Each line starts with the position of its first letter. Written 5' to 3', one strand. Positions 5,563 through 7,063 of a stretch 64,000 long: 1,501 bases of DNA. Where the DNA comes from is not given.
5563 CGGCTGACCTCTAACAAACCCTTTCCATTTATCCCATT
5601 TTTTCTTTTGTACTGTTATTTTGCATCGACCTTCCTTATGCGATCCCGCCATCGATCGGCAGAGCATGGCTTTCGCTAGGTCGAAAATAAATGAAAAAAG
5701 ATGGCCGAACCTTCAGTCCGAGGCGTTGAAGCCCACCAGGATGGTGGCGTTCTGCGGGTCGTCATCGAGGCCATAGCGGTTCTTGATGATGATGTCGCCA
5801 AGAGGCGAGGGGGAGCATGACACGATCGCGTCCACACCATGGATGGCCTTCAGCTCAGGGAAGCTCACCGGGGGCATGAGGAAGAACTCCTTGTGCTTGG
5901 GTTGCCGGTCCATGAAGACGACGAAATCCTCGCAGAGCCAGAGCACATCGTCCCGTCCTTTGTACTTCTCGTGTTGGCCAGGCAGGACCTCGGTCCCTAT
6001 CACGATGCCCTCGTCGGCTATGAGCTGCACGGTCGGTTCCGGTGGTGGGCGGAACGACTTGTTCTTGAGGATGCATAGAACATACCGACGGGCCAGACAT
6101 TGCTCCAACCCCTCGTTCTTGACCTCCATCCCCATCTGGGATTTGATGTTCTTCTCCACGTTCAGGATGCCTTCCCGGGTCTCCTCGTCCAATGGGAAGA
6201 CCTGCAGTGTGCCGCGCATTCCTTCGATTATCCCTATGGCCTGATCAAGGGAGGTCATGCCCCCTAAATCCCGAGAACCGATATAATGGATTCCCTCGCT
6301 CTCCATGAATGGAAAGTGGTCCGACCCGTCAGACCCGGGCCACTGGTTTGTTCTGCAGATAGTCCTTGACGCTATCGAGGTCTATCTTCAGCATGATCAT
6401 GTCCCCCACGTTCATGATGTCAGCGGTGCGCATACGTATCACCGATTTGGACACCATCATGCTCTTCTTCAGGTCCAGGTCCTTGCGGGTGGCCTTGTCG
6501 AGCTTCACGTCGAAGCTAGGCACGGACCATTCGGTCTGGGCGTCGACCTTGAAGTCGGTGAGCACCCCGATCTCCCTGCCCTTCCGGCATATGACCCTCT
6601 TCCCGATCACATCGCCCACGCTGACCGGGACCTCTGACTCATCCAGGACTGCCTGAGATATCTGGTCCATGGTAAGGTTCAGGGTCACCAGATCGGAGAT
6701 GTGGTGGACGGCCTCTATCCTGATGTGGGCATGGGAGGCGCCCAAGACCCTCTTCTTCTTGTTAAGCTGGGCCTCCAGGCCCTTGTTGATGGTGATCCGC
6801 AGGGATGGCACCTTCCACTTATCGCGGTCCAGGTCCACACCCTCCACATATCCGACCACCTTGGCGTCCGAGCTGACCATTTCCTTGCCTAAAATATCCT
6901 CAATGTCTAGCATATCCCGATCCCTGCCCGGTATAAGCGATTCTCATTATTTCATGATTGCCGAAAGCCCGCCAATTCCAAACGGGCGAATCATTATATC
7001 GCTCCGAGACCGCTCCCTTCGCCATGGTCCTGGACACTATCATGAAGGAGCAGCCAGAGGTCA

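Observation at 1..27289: PTM, structural and activation genes for MCR are all packed into 27 kb, with about ten unknown genes between them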

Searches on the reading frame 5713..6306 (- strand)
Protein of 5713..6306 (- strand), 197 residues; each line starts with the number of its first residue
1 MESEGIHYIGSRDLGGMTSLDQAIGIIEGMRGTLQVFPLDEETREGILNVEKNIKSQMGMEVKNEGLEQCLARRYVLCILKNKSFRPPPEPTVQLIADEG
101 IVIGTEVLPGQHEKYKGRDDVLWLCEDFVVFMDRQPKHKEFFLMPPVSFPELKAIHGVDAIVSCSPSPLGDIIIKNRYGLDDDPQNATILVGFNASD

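Call 7: search_protein_families(library=pfam, proteins=[window:5713-6306:-], max_evalue=0.01)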
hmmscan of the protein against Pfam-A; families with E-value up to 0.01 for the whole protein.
window:5713-6306:- (197 aa): 0 families

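Call 8: search_protein_families(library=ncbifam, proteins=[window:5713-6306:-], max_evalue=0.01)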
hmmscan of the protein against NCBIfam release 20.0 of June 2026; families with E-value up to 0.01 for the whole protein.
window:5713-6306:- (197 aa): 0 families

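Call 25: find_homologous_proteins(query=window:5713-6306:-, max_evalue=0.001)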
Query window:5713-6306:- (197 aa): 108 proteins with E <= 0.001 among 172 candidates.
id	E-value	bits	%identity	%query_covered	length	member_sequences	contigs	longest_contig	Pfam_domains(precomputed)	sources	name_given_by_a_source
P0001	4.3e-108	378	92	92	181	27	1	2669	-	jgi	jgi:hypothetical protein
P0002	2.1e-106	372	90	92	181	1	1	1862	-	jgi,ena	-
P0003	1.1e-100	353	84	93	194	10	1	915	-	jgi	jgi:hypothetical protein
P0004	1.6e-91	323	94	77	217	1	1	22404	-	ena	-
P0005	1.3e-86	307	69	92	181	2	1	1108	-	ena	-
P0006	2.4e-86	307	71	92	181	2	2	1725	-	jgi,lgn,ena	-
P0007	1.8e-84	301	71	92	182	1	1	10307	-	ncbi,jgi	ncbi:MAG: hypothetical protein WC375_03975 [Methanomassiliicoccales archaeon]|jgi:hypothetical prote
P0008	3.8e-84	299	70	90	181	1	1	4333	-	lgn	-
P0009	5.1e-84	299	71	92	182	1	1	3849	-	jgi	jgi:hypothetical protein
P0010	3.0e-83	297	70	92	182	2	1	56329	-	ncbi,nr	ncbi:MAG: hypothetical protein LLG16_04280 [Euryarchaeota archaeon]|nr:hypothetical protein [Euryarc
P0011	9.9e-82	292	69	92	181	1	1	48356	-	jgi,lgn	-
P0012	1.6e-81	291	68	90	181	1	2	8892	-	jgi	jgi:hypothetical protein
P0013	5.3e-79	283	67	92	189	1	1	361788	-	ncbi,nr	ncbi:MAG: hypothetical protein A4E32_01324 [Methanomassiliicoccales archaeon PtaU1.Bin124]|nr:MAG: h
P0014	1.3e-78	281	66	92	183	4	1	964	-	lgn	-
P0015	1.9e-78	281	66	92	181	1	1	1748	-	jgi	jgi:hypothetical protein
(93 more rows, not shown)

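Call 35: search_protein_representatives(alignment_id=A1)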
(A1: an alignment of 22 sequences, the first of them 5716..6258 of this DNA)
Query: 22 sequences, 181 profile positions. Proteins with E-value up to 0.001 (for the whole library): 405; up to 1e-10: 274; up to 1e-30: 43. The best 150 are listed.
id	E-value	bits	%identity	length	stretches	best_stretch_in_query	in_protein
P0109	2.1e-76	271.9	-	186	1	1-180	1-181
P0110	1.3e-64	233.4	-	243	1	5-179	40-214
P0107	9.7e-62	224.1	-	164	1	1-161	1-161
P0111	5.5e-57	208.6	-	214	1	1-138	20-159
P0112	9.5e-49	181.8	-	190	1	2-179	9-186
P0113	1.2e-47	178.1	-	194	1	4-178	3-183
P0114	2.1e-45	170.9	-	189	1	3-180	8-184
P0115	4.2e-44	166.7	-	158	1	10-125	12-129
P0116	3.5e-43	163.6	-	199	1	3-180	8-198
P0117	2.8e-42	160.7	-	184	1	5-179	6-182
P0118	7.4e-40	152.8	-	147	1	43-179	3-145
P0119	7.6e-39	149.5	-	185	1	6-180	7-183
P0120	1.7e-38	148.4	-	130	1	83-177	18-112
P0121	6.0e-38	146.6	-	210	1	5-179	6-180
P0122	1.1e-37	145.7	-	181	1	1-179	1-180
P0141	4.9e-32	127.3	-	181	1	1-178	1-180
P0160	2.4e-29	118.6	-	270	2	3-82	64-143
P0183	4.0e-27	111.3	-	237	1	5-179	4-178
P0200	1.0e-25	106.8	-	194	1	6-179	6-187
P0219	1.8e-23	99.4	-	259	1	3-180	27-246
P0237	1.3e-20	90.1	-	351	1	6-178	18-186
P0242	7.5e-20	87.6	-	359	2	4-179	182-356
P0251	3.1e-19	85.6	-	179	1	1-179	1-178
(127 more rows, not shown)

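Call 36: list_cluster_members(proteins=[P0112, P0122, P0141, P0160, P0183, P0200, P0219, P0237, P0242, P0251])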
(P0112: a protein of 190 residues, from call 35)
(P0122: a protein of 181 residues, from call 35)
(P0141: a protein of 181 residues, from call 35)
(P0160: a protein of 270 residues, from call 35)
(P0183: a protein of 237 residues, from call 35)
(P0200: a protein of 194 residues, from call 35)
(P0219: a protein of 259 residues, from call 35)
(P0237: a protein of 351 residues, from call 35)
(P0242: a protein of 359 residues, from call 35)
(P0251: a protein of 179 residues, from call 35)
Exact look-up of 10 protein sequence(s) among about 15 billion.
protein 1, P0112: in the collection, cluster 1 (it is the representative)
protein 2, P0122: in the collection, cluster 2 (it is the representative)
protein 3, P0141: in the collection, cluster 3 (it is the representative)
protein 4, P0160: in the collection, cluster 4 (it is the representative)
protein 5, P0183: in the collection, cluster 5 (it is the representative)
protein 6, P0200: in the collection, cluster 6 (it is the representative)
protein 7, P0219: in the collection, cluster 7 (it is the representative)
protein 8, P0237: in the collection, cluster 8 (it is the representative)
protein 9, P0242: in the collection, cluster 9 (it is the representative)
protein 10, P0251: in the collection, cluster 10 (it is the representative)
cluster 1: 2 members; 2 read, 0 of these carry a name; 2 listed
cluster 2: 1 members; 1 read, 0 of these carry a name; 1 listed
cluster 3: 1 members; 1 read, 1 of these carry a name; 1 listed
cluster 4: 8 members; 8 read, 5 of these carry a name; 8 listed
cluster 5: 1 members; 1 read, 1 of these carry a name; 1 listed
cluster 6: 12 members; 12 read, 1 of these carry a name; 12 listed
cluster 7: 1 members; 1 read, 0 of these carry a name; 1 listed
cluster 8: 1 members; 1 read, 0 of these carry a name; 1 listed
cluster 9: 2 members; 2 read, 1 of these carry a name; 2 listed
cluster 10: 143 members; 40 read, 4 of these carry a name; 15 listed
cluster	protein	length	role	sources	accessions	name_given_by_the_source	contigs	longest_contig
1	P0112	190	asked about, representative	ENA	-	-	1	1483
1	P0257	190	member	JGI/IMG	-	-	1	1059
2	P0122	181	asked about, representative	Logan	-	-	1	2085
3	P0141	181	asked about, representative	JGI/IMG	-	hypothetical protein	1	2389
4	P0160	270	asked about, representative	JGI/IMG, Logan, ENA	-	hypothetical protein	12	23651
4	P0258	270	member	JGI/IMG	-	hypothetical protein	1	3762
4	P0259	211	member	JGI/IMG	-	hypothetical protein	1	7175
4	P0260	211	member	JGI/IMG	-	hypothetical protein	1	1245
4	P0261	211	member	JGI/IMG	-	hypothetical protein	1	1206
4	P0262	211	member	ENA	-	-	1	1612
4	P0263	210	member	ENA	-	-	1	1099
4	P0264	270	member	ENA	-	-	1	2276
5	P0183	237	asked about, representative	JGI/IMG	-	hypothetical protein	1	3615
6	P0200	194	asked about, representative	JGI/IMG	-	-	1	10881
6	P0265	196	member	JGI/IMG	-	hypothetical protein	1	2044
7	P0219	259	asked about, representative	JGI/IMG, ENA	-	-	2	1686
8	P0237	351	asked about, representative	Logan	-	-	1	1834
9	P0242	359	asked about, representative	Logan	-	-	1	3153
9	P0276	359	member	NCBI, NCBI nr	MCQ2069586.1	MAG: hypothetical protein MJZ68_00435 [archaeon] | hypothetical protein [archaeon]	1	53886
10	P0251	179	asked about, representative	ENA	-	-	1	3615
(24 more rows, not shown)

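Call 37: search_protein_families(library=pfam, proteins=[P0112, P0141, P0160, P0200, P0219, P0237, P0242, P0251, P0183], max_evalue=0.01)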
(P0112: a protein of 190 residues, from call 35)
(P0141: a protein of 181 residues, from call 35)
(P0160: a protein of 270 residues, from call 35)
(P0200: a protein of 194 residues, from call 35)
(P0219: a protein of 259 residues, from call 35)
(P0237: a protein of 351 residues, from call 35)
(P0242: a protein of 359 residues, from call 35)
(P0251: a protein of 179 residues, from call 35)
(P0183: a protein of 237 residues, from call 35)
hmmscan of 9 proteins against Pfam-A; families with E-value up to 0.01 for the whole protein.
P0112 (190 aa): 0 families

P0141 (181 aa): 0 families

P0160 (270 aa): 1 family
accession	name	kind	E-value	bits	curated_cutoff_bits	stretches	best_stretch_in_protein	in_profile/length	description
PF01934.22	HepT-like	-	0.00048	20.3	23.5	1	1-28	86-113/120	Ribonuclease HepT-like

P0200 (194 aa): 0 families

P0219 (259 aa): 0 families

P0237 (351 aa): 0 families

P0242 (359 aa): 0 families

P0251 (179 aa): 0 families

P0183 (237 aa): 0 families

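Call 38: predict_structure(alignment_id=A1)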
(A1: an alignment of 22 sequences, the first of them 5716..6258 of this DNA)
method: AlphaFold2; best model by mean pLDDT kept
length: 181 residues; sequences in the alignment: 22
mean_pLDDT: 94.3   pTM: 0.87
mean pLDDT of the five models: 94.3, 94.2, 93.4, 93.0, 92.7
residues with pLDDT >= 90: 158; 70-90: 23; 50-70: 0; < 50: 0
segments of 3 or more residues with pLDDT < 50: none
pLDDT, mean of each block of 10 residues (from residue 1): 94 98 97 90 90 97 97 95 92 95 94 92 91 96 96 95 93 96 85
secondary structure, 60 per line:
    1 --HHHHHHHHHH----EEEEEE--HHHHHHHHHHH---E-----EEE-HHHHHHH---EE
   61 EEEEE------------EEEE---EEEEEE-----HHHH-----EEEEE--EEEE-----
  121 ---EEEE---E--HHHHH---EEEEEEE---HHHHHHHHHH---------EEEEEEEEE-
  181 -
elements in order: H3-12 E17-22 H25-35 E45-47 H49-55 E59-65 E78-81 E85-90 H96-99 E105-109 E112-115 E124-127 H134-138 E142-148 H152-161 E171-179

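Call 41: fold_search(model_id=the predicted structure, library=pdb)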
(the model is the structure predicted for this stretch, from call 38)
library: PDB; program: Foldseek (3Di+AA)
matches with E <= 10: 390; with E <= 0.001: 0
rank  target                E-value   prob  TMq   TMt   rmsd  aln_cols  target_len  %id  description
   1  4xom_D                4.2e-01  0.28  0.37  0.37   9.7       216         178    8  Coenzyme F420:L-glutamate ligase (FbiB) from Mycobacterium tuberculosis (C-terminal domain). (released 2016-02-17)
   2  4xoq_D                4.2e-01  0.21  0.34  0.32   9.9       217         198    9  F420 complex of coenzyme F420:L-glutamate ligase (FbiB) from Mycobacterium tuberculosis (C-terminal domain) (released 2016-02-17)
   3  3g14_A                4.2e-01  0.12  0.25  0.26  16.1       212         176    9  Crystal structure of nitroreductase family protein (YP_877874.1) from Clostridium novyi NT at 1.75 A resolution (released 2009-02-17)
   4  4xoo_D                5.0e-01  0.23  0.36  0.35   9.8       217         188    8  FMN complex of coenzyme F420:L-glutamate ligase (FbiB) from Mycobacterium tuberculosis (C-terminal domain) (released 2016-02-17)
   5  4xoq_A                5.7e-01  0.25  0.38  0.34   9.7       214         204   10  F420 complex of coenzyme F420:L-glutamate ligase (FbiB) from Mycobacterium tuberculosis (C-terminal domain) (released 2016-02-17)
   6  4xoo_C                7.2e-01  0.20  0.37  0.34   9.9       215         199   10  FMN complex of coenzyme F420:L-glutamate ligase (FbiB) from Mycobacterium tuberculosis (C-terminal domain) (released 2016-02-17)
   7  7u6f_B3               7.2e-01  0.01  0.12  0.09  22.3       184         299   11  Mouse retromer (VPS26/VPS35/VPS29) heterotrimers (released 2022-10-12)
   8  4xoo_B                7.7e-01  0.18  0.36  0.33   9.8       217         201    8  FMN complex of coenzyme F420:L-glutamate ligase (FbiB) from Mycobacterium tuberculosis (C-terminal domain) (released 2016-02-17)
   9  4h5s_B                7.7e-01  0.08  0.15  0.23  14.2       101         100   12  Complex structure of Necl-2 and CRTAM (released 2013-08-07)
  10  2f6a_B                7.7e-01  0.02  0.11  0.08  14.4       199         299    8  Collagen Adhesin and Collagen Complex Structure (released 2006-12-12)
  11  9yfl_B                1.1e+00  0.06  0.13  0.21  11.8        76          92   10  insect H/ACA snoRNP class I (released 2025-12-10)
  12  4xom_A                1.2e+00  0.15  0.37  0.33   9.8       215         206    8  Coenzyme F420:L-glutamate ligase (FbiB) from Mycobacterium tuberculosis (C-terminal domain). (released 2016-02-17)
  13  5ko8_B                1.2e+00  0.15  0.37  0.32  14.6       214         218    7  Crystal structure of haliscomenobacter hydrossis iodotyrosine deiodinase (IYD) bound to FMN and mono-iodotyrosine (I-T (released 2017-02-15)
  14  2fre_B                1.2e+00  0.06  0.23  0.21  15.5       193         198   11  The crystal structure of the oxidoreductase containing FMN (released 2006-03-07)
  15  7t17_I                1.3e+00  0.01  0.13  0.18  15.1       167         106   14  Zika Virus asymmetric unit bound with IgM antibody DH1017 Fab fragment (released 2022-11-23)
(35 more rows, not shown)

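Call 77: find_encoding_contigs(protein=P0242, flank=10000, max_places=1)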
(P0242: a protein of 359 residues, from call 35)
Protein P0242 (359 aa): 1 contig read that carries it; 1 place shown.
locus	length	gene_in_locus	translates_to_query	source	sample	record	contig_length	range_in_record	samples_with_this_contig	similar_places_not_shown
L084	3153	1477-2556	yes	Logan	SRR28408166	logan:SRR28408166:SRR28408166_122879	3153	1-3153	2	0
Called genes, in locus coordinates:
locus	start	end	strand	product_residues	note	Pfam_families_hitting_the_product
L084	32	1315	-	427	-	PF13173:AAA_14, PF13635:DUF4143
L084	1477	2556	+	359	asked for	-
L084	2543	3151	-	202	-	?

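Call 78: find_encoding_contigs(protein=P0276, flank=10000, max_places=1)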
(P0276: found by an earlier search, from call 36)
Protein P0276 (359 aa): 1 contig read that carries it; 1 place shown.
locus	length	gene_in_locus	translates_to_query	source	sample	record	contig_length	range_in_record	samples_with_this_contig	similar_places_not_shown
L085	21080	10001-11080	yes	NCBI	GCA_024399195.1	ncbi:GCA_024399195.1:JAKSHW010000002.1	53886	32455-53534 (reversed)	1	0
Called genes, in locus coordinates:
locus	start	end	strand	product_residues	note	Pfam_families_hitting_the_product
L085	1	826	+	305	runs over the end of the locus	PF00892:EamA, PF03151:TPT, PF00892:EamA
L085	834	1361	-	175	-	-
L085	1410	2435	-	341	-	PF01207:Dus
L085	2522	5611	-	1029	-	PF18998:Flg_new_2 (faint), PF09479:Flg_new (weak)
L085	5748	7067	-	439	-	PF01523:PmbA_TldD_1st (weak), PF19289:PmbA_TldD_3rd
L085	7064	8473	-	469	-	PF01523:PmbA_TldD_1st, PF19290:PmbA_TldD_2nd, PF19289:PmbA_TldD_3rd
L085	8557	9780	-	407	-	PF13173:AAA_14, PF13635:DUF4143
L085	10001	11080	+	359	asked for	-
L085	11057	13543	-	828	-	PF13086:AAA_11, PF13245:AAA_19 (weak), PF13604:AAA_30 (weak), PF01443:Viral_helicase1 (faint), PF13087:AAA_12, PF13538:UvrD_C_2 (faint)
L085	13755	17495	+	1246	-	PF13306:LRR_5, PF13855:LRR_8 (faint), PF13306:LRR_5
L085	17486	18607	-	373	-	PF07693:KAP_NTPase, PF13401:AAA_22 (faint)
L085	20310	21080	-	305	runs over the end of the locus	PF00892:EamA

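Call 79: find_encoding_contigs(protein=P0160, flank=10000, max_places=1)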
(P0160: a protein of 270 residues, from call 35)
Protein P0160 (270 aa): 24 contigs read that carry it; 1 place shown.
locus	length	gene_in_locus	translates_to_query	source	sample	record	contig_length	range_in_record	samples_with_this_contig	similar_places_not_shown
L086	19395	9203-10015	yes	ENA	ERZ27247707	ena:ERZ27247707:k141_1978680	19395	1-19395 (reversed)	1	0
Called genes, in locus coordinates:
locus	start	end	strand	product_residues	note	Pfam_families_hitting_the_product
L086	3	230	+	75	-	?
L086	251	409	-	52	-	-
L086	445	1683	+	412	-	PF07690:MFS_1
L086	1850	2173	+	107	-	PF02617:ClpS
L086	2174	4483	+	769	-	PF02861:Clp_N, PF20030:bpMoxR (faint), PF00004:AAA, PF17871:AAA_lid_9, PF00004:AAA, PF07724:AAA_2, PF07728:AAA_5, PF10431:ClpB_D2-small, +8 more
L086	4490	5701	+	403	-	PF00083:Sugar_tr (weak), PF07690:MFS_1, PF12832:MFS_1_like (weak), PF05977:MFS_3, PF13347:MFS_2, PF07690:MFS_1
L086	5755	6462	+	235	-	PF02308:MgtC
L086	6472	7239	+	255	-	PF00149:Metallophos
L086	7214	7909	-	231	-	PF03588:Leu_Phe_trans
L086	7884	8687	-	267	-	PF01791:DeoC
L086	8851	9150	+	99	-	PF01909:NTP_transf_2, PF18765:Polbeta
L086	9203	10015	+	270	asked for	-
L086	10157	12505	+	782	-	-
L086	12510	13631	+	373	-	PF00092:VWA (weak), PF13519:VWA_2 (weak), PF25106:VWA_4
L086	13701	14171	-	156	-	-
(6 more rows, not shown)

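Call 82: search_protein_families(library=padloc, proteins=[window:5716-6258:-, P0160, P0200, P0219, P0183, P0242], max_evalue=0.01)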
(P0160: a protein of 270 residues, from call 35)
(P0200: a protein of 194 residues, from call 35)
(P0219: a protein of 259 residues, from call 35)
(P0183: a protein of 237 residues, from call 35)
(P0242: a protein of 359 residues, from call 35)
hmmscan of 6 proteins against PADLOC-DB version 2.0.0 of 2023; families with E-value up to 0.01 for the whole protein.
window:5716-6258:- (181 aa): 0 families

P0160 (270 aa): 0 families

P0200 (194 aa): 0 families

P0219 (259 aa): 0 families

P0183 (237 aa): 0 families

P0242 (359 aa): 0 families

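Call 83: search_protein_families(library=phrogs, proteins=[window:5716-6258:-, P0160, P0200, P0219, P0183, P0242], max_evalue=0.01)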
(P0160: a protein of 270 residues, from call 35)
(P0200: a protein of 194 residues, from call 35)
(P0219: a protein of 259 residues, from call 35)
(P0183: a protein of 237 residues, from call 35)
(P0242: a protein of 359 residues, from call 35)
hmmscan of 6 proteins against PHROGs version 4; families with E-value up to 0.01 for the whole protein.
window:5716-6258:- (181 aa): 0 families

P0160 (270 aa): 0 families

P0200 (194 aa): 0 families

P0219 (259 aa): 0 families

P0183 (237 aa): 0 families

P0242 (359 aa): 0 families

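Call 85: find_encoding_contigs(protein=P0200, flank=8000, max_places=2)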
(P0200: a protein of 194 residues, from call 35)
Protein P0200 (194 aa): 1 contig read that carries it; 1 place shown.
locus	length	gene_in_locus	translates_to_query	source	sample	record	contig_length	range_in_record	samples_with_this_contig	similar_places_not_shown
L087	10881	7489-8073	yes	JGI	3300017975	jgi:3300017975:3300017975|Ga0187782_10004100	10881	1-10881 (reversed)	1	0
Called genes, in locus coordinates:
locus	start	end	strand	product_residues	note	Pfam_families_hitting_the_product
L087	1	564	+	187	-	?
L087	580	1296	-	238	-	-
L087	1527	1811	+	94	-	PF01568:Molydop_binding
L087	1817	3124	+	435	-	PF00384:Molybdopterin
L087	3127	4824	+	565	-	PF01979:Amidohydro_1 (faint), PF07969:Amidohydro_3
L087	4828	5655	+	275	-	-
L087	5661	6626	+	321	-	PF02289:MCH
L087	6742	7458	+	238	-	-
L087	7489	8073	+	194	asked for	-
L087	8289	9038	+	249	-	-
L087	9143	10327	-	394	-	PF03435:Sacchrp_dh_NADP, PF16653:Sacchrp_dh_C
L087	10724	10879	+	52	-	?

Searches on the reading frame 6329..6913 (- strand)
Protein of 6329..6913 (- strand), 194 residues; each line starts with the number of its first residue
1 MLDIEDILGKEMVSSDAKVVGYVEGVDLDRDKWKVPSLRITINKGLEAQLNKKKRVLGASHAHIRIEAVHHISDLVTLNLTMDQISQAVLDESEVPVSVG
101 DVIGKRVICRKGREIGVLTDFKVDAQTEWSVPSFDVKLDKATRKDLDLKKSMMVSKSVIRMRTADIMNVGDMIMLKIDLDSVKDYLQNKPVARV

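Call 7: search_protein_families(library=pfam, proteins=[window:6329-6913:-], max_evalue=0.01)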
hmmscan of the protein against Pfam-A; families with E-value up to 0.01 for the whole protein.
window:6329-6913:- (194 aa): 1 family
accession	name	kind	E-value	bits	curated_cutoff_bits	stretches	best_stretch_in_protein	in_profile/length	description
PF05239.21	PRC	-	2.1e-06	28.1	21.2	0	3-52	5-50/78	PRC-barrel domain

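Call 8: search_protein_families(library=ncbifam, proteins=[window:6329-6913:-], max_evalue=0.01)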
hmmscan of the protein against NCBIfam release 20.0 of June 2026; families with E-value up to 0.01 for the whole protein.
window:6329-6913:- (194 aa): 1 family
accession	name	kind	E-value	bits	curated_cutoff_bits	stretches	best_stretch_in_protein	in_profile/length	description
NF002218.0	PRK01115.1-1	equivalog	0.006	15.9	267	0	118-183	103-168/249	DNA polymerase sliding clamp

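Call 92: search_protein_families(library=pfam, proteins=[window:6329-6913:-], max_evalue=0.01)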
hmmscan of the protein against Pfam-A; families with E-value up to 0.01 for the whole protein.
window:6329-6913:- (194 aa): 1 family
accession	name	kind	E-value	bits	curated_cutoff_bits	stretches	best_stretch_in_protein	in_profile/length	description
PF05239.21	PRC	-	2.1e-06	28.1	21.2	0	3-52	5-50/78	PRC-barrel domain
